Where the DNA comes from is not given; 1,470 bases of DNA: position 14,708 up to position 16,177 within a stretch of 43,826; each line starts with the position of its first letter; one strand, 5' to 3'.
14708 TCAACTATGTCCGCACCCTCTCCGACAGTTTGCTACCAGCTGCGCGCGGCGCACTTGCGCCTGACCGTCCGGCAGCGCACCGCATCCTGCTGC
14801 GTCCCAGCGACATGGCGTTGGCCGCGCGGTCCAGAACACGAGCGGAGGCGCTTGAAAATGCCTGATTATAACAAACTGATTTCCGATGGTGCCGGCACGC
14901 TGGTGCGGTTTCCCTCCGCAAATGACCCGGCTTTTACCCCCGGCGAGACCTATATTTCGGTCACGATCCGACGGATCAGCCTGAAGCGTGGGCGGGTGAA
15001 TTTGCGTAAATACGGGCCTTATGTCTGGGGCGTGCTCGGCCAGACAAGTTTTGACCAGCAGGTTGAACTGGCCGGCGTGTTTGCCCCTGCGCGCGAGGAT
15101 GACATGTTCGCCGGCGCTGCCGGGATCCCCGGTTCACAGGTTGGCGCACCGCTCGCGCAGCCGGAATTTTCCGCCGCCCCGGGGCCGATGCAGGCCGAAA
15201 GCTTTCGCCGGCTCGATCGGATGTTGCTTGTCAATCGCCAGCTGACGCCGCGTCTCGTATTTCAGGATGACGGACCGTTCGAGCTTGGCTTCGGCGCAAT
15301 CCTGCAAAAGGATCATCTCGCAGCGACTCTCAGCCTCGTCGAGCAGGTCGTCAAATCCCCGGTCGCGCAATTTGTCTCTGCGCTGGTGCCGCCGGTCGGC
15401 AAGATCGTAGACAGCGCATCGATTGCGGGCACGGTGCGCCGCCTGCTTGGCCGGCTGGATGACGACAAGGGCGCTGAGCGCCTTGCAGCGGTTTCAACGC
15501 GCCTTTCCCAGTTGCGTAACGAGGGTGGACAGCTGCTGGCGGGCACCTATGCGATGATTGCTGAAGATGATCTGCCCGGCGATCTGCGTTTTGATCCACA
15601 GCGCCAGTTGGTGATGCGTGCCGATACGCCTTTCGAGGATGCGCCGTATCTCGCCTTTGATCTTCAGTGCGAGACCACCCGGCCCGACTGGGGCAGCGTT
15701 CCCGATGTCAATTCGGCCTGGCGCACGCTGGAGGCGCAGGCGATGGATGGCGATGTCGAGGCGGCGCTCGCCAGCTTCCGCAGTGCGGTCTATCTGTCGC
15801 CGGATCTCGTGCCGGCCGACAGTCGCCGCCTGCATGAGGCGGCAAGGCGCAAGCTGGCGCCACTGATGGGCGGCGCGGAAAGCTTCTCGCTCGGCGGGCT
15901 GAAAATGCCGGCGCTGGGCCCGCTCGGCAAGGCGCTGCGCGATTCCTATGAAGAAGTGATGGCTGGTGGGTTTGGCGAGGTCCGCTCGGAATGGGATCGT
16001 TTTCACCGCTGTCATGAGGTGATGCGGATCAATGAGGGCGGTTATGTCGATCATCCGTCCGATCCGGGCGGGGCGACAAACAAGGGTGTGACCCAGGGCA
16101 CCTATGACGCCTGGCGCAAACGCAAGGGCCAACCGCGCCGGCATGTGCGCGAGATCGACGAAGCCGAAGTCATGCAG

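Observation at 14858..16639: Gene B: GH108 muramidase/PG_binding_3 module fused to a ~400-aa unknown domain, with no export signal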

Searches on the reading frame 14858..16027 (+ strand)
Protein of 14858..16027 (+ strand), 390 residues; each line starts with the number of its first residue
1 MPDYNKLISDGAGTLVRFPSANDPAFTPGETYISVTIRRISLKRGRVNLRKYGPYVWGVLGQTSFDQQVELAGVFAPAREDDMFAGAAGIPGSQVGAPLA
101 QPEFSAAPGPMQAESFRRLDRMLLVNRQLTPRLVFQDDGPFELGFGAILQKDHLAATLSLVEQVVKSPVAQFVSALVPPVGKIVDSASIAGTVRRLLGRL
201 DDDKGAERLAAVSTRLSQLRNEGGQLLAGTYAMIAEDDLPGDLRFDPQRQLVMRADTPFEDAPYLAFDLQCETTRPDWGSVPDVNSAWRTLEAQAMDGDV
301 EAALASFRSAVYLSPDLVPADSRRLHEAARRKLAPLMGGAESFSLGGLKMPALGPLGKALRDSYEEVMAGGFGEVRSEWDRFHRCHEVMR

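Call 10: find_homologous_proteins(query=window:14858-16027:+, max_evalue=0.001)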
Query window:14858-16027:+ (390 aa): 24 proteins with E <= 0.001 among 8000 candidates.
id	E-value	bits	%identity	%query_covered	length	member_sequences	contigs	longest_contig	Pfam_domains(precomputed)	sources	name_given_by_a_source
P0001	4.9e-256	867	100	100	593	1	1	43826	PF09374.16,PF05838.18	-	-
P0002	9.2e-162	557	66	100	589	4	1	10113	PF09374.16,PF05838.18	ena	-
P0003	3.4e-160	552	65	100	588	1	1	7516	PF09374.16,PF05838.18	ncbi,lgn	-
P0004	1.6e-152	526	64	100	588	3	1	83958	PF09374.16,PF05838.18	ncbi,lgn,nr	ncbi:MAG: hypothetical protein GVY06_09040 [Alphaproteobacteria bacterium]|nr:hypothetical protein [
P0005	5.4e-121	423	53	96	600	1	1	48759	PF09374.16,PF05838.18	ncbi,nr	ncbi:MAG: hypothetical protein MRY64_10245 [Hyphomonadaceae bacterium]|nr:hypothetical protein [Hyph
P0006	7.7e-121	422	55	98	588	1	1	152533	PF09374.16,PF05838.18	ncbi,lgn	ncbi:MAG: glycosyl hydrolase 108 family protein [Pseudomonadota bacterium]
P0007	5.9e-120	419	52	100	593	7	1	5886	PF09374.16,PF05838.18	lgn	-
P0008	1.4e-118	415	53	99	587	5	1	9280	PF09374.16,PF05838.18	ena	-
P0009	1.5e-118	415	55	100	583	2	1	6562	PF09374.16,PF05838.18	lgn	-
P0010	1.7e-118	414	51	100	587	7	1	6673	PF09374.16,PF05838.18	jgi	-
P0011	2.3e-118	414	54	98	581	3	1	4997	PF09374.16,PF05838.18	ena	-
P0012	2.7e-118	414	52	100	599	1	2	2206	PF09374.16,PF05838.18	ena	-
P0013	4.2e-117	410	50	100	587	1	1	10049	PF09374.16,PF05838.18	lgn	-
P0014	5.5e-116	406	51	100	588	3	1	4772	PF09374.16,PF05838.18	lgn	-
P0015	6.2e-115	403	50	100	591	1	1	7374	PF09374.16,PF05838.18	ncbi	ncbi:MAG: glycosyl hydrolase 108 family protein [Pseudomonadota bacterium]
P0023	1.8e-98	348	43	98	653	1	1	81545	PF09374.16,PF05838.18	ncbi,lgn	ncbi:MAG: glycosyl hydrolase 108 family protein [Pseudomonadota bacterium]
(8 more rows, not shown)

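Call 17: find_encoding_contigs(protein=P0004, flank=10000, max_places=2)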
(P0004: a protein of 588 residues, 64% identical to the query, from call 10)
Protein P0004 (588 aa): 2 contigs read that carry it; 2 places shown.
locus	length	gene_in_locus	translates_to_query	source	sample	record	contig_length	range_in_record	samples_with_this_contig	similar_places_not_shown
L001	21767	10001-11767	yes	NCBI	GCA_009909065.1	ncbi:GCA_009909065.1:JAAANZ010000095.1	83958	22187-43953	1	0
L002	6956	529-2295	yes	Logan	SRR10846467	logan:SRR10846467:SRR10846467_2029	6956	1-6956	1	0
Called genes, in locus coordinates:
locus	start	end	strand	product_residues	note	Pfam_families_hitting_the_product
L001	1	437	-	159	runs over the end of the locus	PF00359:PTS_EIIA_2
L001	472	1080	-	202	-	PF02482:Ribosomal_S30AE, PF16321:Ribosom_S30AE_C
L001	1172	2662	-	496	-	PF00309:Sigma54_AID, PF04963:Sigma54_CBD, PF04552:Sigma54_DBD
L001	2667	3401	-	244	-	PF00005:ABC_tran, PF13304:AAA_21 (weak), PF12399:BCA_ABC_TP_C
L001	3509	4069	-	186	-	PF03968:LptD_N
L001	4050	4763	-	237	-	PF06835:LptC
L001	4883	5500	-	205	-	PF01612:DNA_pol_A_exo1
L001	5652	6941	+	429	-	PF12867:DinB_2, PF03781:FGE-sulfatase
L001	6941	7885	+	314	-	PF10017:Methyltransf_33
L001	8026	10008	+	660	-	PF02026:RyR (weak)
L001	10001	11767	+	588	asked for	PF05838:Glyco_hydro_108, PF09374:PG_binding_3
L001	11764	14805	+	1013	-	PF20308:TPR-S (weak), PF00089:Trypsin (faint), PF13365:Trypsin_2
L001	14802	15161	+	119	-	PF02026:RyR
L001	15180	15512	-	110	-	-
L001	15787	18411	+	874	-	PF02861:Clp_N, PF23569:NBD_SMAX1, PF00004:AAA, PF17871:AAA_lid_9, PF07724:AAA_2, PF00004:AAA, PF07728:AAA_5, PF10431:ClpB_D2-small, +8 more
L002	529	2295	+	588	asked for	PF05838:Glyco_hydro_108, PF09374:PG_binding_3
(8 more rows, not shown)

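Call 18: find_encoding_contigs(protein=P0023, flank=10000, max_places=2)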
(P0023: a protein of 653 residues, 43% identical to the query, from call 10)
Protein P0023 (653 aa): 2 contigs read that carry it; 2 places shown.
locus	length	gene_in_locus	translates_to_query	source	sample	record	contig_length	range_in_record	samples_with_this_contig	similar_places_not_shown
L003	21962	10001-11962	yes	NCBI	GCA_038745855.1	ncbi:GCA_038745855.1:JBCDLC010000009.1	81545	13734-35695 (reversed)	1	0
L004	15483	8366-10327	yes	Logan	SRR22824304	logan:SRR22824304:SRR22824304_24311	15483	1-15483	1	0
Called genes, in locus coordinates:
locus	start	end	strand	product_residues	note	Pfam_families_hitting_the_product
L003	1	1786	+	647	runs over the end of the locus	PF03979:Sigma70_r1_1, PF00140:Sigma70_r1_2, PF04546:Sigma70_ner, PF04542:Sigma70_r2, PF04539:Sigma70_r3, PF04545:Sigma70_r4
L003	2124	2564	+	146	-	-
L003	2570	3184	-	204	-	PF01612:DNA_pol_A_exo1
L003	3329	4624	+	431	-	PF12867:DinB_2, PF03781:FGE-sulfatase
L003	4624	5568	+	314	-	PF10017:Methyltransf_33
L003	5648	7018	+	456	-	-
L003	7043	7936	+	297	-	PF00089:Trypsin (faint), PF13365:Trypsin_2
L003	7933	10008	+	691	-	PF02026:RyR (faint)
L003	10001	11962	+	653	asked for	PF05838:Glyco_hydro_108, PF09374:PG_binding_3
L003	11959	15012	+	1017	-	PF13365:Trypsin_2, PF00089:Trypsin, PF13365:Trypsin_2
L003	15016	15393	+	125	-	PF02026:RyR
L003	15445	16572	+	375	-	PF00144:Beta-lactamase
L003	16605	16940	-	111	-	PF10984:DUF2794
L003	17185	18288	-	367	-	PF00355:Rieske, PF13806:Rieske_2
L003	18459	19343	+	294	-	PF05721:PhyH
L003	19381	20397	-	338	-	PF13417:GST_N_3 (weak), PF13410:GST_C_2 (weak)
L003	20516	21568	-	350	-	PF00248:Aldo_ket_red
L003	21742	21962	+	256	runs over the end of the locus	PF01027:Bax1-I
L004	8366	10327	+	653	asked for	PF05838:Glyco_hydro_108, PF09374:PG_binding_3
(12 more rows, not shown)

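Call 24: predict_structure(alignment_id=A2)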
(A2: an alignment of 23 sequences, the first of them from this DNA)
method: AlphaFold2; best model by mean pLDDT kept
length: 377 residues; sequences in the alignment: 23
mean_pLDDT: 73.2   pTM: 0.71
mean pLDDT of the five models: 73.2, 72.2, 70.7, 66.5, 66.3
residues with pLDDT >= 90: 110; 70-90: 143; 50-70: 52; < 50: 72
segments of 3 or more residues with pLDDT < 50: 84-120, 172-186, 341-353, 374-377
pLDDT, mean of each block of 10 residues (from residue 1): 81 90 90 91 65 82 63 65 43 28 33 33 71 86 85 72 67 45 50 73 79 92 92 92 90 91 93 82 84 90 93 87 93 79 42 60 72 46
secondary structure, 60 per line:
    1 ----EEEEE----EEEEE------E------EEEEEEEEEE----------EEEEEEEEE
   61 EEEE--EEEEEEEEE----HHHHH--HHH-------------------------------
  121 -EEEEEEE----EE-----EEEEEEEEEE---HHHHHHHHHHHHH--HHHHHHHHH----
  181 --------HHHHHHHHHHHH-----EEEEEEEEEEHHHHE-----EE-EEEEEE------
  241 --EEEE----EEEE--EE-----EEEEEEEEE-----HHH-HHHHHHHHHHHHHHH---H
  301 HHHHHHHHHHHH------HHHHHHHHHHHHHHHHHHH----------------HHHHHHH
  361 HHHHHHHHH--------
elements in order: E5-9 E14-18 E32-41 E52-64 E67-75 H80-84 E122-128 E140-149 H153-165 H168-176 H189-200 E206-215 H216-219 E229-234 E243-246 E251-254 E264-272 H282-296 H300-312 H319-337 H354-369

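Call 26: fold_search(model_id=the predicted structure, library=pdb)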
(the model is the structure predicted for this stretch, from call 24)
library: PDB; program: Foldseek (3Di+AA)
matches with E <= 10: 610; with E <= 0.001: 0
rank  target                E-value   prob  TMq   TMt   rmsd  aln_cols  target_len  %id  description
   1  1rlw                  1.9e-02  0.96  0.22  0.55   6.3       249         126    7  CALCIUM-PHOSPHOLIPID BINDING DOMAIN FROM CYTOSOLIC PHOSPHOLIPASE A2 (released 1998-02-25)
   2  5ixc_A                3.0e-02  0.77  0.20  0.12  10.4       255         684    9  Human GIVD cytosolic phospholipase A2 in complex with Methyl gamma-Linolenyl Fluorophosphonate (released 2016-06-08)
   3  5ixc_B                3.4e-02  0.75  0.20  0.12  10.4       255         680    9  Human GIVD cytosolic phospholipase A2 in complex with Methyl gamma-Linolenyl Fluorophosphonate (released 2016-06-08)
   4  1cjy_A                3.6e-02  0.77  0.23  0.15  13.2       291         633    8  HUMAN CYTOSOLIC PHOSPHOLIPASE A2 (released 2000-04-20)
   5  9nw3_3A               4.2e-02  0.08  0.14  0.15  32.9       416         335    6  Ciliary tip central pair (released 2025-07-30)
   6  2qz5_B                5.0e-02  0.85  0.25  0.52  10.4       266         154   10  Crystal Structure of the C-terminal domain of Aida (released 2008-09-23)
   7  5izr_B                7.0e-02  0.66  0.21  0.13   9.6       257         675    9  Human GIVD cytosolic phospholipase A2 in complex with Methyl gamma-Linolenyl Fluorophosphonate inhibitor and Terbium C (released 2016-06-08)
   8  3apf                  7.4e-02  0.44  0.23  0.11  16.3       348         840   11  Crystal structure of human PI3K-gamma in complex with CH5039699 (released 2011-04-13)
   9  6iej_A                7.8e-02  0.66  0.21  0.51   6.4       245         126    8  The C2 domain of cytosolic phospholipase A2 alpha bound to phosphatidylcholine (released 2019-05-22)
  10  5izr_A                8.3e-02  0.60  0.20  0.13   9.6       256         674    9  Human GIVD cytosolic phospholipase A2 in complex with Methyl gamma-Linolenyl Fluorophosphonate inhibitor and Terbium C (released 2016-06-08)
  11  5izr_C                8.7e-02  0.60  0.20  0.13   9.6       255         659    9  Human GIVD cytosolic phospholipase A2 in complex with Methyl gamma-Linolenyl Fluorophosphonate inhibitor and Terbium C (released 2016-06-08)
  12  4ezj                  9.8e-02  0.38  0.23  0.11  19.3       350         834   12  Potent and Selective Inhibitors of PI3K-delta: Obtaining Isoform Selectivity from the Affinity Pocket and Tryptophan She (released 2013-04-17)
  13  8aj8_A                9.8e-02  0.35  0.21  0.09  16.2       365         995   12  Structure of p110 gamma bound to the p84 regulatory subunit (released 2023-03-22)
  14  4rj9                  1.0e-01  0.28  0.17  0.36  16.3       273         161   10  Structure of a plant specific C2 domain protein, OsGAP1 from rice (released 2015-08-26)
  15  4anu                  1.1e-01  0.35  0.23  0.11  20.7       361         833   11  Complexes of PI3Kgamma with isoform selective inhibitors. (released 2012-05-09)
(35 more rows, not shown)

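Call 27: search_protein_representatives(alignment_id=A2)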
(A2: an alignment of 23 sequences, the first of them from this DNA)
Query: 23 sequences, 377 profile positions. Proteins with E-value up to 0.001 (for the whole library): 332; up to 1e-10: 97; up to 1e-30: 4. The best 150 are listed.
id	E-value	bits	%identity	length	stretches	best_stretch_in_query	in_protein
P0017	3.1e-177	605.8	-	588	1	1-376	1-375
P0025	3.6e-135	467.3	-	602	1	4-369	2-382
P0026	3.7e-39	151.3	-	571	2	117-368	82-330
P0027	3.1e-35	138.4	-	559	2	117-364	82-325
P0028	2.9e-27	112.2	-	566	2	128-364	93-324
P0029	9.4e-26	107.2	-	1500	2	117-342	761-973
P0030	2.0e-25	106.1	-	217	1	123-186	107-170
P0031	9.1e-25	104.0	-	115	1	1-70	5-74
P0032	7.0e-22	94.5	-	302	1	171-339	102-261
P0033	5.4e-19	85.0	-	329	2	227-350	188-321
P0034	1.3e-18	83.6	-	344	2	109-346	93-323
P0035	2.2e-17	79.7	-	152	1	228-342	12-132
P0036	8.6e-17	77.7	-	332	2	228-340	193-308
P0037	1.6e-16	76.9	-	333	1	106-332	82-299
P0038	2.0e-16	76.5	-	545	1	118-347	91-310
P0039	4.9e-16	75.2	-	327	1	112-338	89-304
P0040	1.6e-15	73.5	-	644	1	104-339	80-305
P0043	2.7e-15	72.8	-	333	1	102-335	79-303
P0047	1.0e-14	70.8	-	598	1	123-337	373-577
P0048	1.5e-14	70.3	-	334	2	103-336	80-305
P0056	1.0e-13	67.6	-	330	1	112-340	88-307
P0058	1.3e-13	67.3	-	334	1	108-348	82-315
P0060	2.0e-13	66.7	-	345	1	168-364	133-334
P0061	3.0e-13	66.0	-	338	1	109-341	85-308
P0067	1.5e-12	63.7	-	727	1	102-340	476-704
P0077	2.6e-12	63.0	-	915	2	221-334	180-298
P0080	3.6e-12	62.5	-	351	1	111-332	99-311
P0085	8.3e-12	61.3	-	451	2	102-339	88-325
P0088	1.3e-11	60.7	-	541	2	226-341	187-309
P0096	2.3e-11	59.8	-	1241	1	113-322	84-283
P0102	4.2e-11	59.0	-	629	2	241-343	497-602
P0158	2.4e-09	53.2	-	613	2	227-338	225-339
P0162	3.0e-09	52.9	-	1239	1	118-330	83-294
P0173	7.3e-09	51.6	-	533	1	117-337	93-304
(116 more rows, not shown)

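Call 28: search_protein_families(library=pfam, proteins=[P0026, P0027, P0028, P0029, P0034, P0037, P0038, P0040, P0047, P0067], max_evalue=0.01)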
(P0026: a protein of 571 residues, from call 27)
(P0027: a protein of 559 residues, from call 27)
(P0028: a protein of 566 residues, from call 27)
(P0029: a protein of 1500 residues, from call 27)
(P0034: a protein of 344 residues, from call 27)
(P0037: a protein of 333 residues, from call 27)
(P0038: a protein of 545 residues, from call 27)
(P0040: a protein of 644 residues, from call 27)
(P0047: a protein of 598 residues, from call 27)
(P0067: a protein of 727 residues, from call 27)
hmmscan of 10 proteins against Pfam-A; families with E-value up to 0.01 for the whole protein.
P0026 (571 aa): 3 families
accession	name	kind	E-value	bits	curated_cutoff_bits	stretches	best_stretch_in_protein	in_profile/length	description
PF05838.17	Glyco_hydro_108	-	3.8e-27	95.1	21.2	1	352-444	2-85/85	Glycosyl hydrolase 108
PF09374.15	PG_binding_3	-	9.9e-10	38.9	24.6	1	448-518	2-75/76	Predicted Peptidoglycan domain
PF12296.13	HsbA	-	0.0064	17.4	33.5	0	248-300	21-76/121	Hydrophobic surface binding protein A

P0027 (559 aa): 1 family
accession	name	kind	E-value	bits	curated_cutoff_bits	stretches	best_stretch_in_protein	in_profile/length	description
PF05838.17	Glyco_hydro_108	-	2.4e-06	28.4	21.2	1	363-432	25-85/85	Glycosyl hydrolase 108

P0028 (566 aa): 2 families
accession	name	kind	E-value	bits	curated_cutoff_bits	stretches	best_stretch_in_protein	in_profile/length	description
PF05838.17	Glyco_hydro_108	-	1e-25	90.5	21.2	1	355-437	5-85/85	Glycosyl hydrolase 108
PF09374.15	PG_binding_3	-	1.4e-09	38.4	24.6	1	441-511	2-75/76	Predicted Peptidoglycan domain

P0029 (1500 aa): 1 family
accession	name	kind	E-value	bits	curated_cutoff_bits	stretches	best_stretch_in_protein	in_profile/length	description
PF13676.11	TIR_2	-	3.6e-14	53.7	28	1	1055-1187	1-111/122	TIR domain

P0034 (344 aa): 0 families

P0037 (333 aa): 0 families

P0038 (545 aa): 2 families
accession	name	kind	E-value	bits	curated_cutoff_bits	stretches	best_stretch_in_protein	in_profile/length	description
PF05838.17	Glyco_hydro_108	-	1.4e-28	99.7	21.2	1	348-434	2-85/85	Glycosyl hydrolase 108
PF09374.15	PG_binding_3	-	1.6e-13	51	24.6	1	438-503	2-75/76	Predicted Peptidoglycan domain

P0040 (644 aa): 2 families
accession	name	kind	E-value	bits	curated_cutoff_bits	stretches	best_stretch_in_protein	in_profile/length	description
PF01223.29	Endonuclease_NS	-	1.9e-41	142.6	23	1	372-603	16-218/223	DNA/RNA non-specific endonuclease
PF20168.4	PDS5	-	0.006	14.9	27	1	228-317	648-734/1053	Sister chromatid cohesion protein PDS5 protein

P0047 (598 aa): 1 family
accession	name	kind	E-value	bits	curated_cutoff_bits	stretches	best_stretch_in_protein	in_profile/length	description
PF00959.24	Phage_lysozyme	-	0.00019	22.2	22.3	1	143-249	32-125/125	Phage lysozyme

P0067 (727 aa): 0 families

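Call 29: find_encoding_contigs(protein=P0037, flank=8000, max_places=3)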
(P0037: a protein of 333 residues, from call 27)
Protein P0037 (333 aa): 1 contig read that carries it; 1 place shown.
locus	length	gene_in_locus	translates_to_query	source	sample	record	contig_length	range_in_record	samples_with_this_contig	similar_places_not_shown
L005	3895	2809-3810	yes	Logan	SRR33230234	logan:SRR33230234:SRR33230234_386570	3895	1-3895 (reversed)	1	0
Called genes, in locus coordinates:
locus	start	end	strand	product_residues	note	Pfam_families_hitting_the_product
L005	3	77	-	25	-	?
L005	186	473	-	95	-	-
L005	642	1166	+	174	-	-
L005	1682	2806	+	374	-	-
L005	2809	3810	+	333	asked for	-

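Call 30: find_encoding_contigs(protein=P0040, flank=8000, max_places=3)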
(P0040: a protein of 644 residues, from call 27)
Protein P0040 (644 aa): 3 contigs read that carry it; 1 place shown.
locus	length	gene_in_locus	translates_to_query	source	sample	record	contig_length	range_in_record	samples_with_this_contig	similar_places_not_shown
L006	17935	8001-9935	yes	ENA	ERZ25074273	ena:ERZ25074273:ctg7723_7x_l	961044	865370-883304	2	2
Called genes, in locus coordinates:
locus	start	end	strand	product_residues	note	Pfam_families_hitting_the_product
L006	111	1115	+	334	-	PF08856:DUF1826 (faint)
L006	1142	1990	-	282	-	PF03446:NAD_binding_2, PF03807:F420_oxidored (weak), PF14833:NAD_binding_11, PF21761:RedAm-like_C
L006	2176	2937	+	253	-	PF14081:DUF4262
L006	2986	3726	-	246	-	PF01940:DUF92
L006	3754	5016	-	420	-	PF02369:Big_1 (faint)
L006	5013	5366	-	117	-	-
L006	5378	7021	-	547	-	-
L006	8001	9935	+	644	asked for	PF01223:Endonuclease_NS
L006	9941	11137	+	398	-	PF00089:Trypsin (weak), PF13365:Trypsin_2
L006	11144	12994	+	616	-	PF00089:Trypsin (faint), PF13365:Trypsin_2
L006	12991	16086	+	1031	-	PF13191:AAA_16 (weak)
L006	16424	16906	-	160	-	-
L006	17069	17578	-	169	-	-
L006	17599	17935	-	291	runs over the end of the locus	-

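Call 32: search_protein_families(library=pfam, proteins=[P0077, P0096, P0162, P0085, P0088, P0102, P0158, P0173, P0025, P0060], max_evalue=0.01)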
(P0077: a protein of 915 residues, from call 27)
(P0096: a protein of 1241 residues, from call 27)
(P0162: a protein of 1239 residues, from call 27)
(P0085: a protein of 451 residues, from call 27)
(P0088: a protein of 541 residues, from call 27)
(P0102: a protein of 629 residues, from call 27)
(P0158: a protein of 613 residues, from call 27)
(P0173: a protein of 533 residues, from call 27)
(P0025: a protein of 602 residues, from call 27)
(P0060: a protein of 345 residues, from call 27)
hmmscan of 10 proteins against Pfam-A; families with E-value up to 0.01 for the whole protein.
P0077 (915 aa): 1 family
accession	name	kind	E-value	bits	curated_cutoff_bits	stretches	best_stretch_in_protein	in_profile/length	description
PF13472.12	Lipase_GDSL_2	-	8.5e-06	26.8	32.9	1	502-701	42-178/178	GDSL-like Lipase/Acylhydrolase family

P0096 (1241 aa): 6 families
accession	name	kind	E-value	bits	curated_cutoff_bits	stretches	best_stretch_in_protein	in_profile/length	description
PF05838.17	Glyco_hydro_108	-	5.2e-26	91.4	21.2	1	406-491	1-85/85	Glycosyl hydrolase 108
PF13365.12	Trypsin_2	-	2.8e-14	54.5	27.6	1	995-1162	1-144/144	Trypsin-like peptidase domain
PF09374.15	PG_binding_3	-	7.8e-13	48.9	24.6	1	494-571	1-75/76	Predicted Peptidoglycan domain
PF20308.4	TPR-S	-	6.3e-10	40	27.6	1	709-802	19-102/102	Tetratricopeptide Repeats-Sensor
PF00089.32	Trypsin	-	5.7e-06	26.7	20.6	1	1013-1170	34-201/220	Trypsin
PF14559.12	TPR_19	-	0.0023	18.7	25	1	707-745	24-63/68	Tetratricopeptide repeat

P0162 (1239 aa): 3 families
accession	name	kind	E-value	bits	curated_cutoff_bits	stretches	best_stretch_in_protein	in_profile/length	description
PF05838.17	Glyco_hydro_108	-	4.2e-21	75.7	21.2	1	411-490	6-84/85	Glycosyl hydrolase 108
PF13365.12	Trypsin_2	-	1.4e-10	42.5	27.6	1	986-1160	1-142/144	Trypsin-like peptidase domain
PF09374.15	PG_binding_3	-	5e-09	36.7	24.6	1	513-570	15-75/76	Predicted Peptidoglycan domain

P0085 (451 aa): 0 families

P0088 (541 aa): 0 families

P0102 (629 aa): 1 family
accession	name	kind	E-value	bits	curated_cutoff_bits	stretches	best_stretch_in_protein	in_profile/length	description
PF13559.11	DUF4129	-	0.0039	17.7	24.8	0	533-589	10-66/69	Domain of unknown function (DUF4129)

P0158 (613 aa): 2 families
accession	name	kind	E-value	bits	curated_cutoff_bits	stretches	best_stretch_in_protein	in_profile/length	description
PF05838.17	Glyco_hydro_108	-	4.8e-23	81.9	21.2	1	421-505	2-85/85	Glycosyl hydrolase 108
PF09374.15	PG_binding_3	-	6.8e-17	61.9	24.6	1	509-578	2-74/76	Predicted Peptidoglycan domain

P0173 (533 aa): 0 families

P0025 (602 aa): 2 families
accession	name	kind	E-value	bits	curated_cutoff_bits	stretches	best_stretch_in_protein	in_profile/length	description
PF05838.17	Glyco_hydro_108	-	3.6e-26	91.9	21.2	1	401-486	2-85/85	Glycosyl hydrolase 108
PF09374.15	PG_binding_3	-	8.1e-11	42.4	24.6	1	490-558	2-75/76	Predicted Peptidoglycan domain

P0060 (345 aa): 0 families
